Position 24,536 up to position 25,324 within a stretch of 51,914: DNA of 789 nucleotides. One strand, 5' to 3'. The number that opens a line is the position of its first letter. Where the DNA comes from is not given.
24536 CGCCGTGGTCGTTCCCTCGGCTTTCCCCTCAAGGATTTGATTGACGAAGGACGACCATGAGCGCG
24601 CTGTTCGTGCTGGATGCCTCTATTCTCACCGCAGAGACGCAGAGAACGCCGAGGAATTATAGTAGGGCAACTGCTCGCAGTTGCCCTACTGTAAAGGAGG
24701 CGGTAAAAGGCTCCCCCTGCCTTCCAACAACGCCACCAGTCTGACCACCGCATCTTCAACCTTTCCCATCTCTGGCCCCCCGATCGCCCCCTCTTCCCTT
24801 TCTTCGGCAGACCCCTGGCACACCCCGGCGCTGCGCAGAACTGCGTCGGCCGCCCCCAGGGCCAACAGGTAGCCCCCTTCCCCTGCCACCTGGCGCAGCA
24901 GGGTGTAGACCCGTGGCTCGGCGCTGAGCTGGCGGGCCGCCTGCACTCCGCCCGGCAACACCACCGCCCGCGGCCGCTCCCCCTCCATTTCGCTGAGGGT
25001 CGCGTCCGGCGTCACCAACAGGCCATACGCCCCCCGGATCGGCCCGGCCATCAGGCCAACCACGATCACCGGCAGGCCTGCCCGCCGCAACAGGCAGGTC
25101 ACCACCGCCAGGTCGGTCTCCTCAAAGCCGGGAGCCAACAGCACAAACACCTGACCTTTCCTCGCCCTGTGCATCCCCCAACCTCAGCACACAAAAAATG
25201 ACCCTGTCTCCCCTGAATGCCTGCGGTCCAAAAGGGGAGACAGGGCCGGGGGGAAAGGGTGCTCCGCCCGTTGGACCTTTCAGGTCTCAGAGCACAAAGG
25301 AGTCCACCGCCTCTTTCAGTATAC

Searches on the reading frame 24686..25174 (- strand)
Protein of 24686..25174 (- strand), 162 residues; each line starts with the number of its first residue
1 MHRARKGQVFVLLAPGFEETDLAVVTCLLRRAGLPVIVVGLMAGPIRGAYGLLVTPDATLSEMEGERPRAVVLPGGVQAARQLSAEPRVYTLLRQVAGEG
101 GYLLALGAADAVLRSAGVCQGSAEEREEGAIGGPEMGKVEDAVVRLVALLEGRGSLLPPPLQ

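Call 58: search_protein_families(library=pfam, proteins=[window:24686-25174:-], max_evalue=0.001)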
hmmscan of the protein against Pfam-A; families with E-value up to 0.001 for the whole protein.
window:24686-25174:- (162 aa): 1 family
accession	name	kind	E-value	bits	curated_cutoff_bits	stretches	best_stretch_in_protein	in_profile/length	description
PF01965.30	DJ-1_PfpI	-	9.6e-20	71.5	26.6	1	8-121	2-115/165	DJ-1/PfpI family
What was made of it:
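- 24686..25174 (-): Divergently oriented DJ-1/PfpI gene, a conserved neighbour of the pair. Pfam 71.5 bits (call 58).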
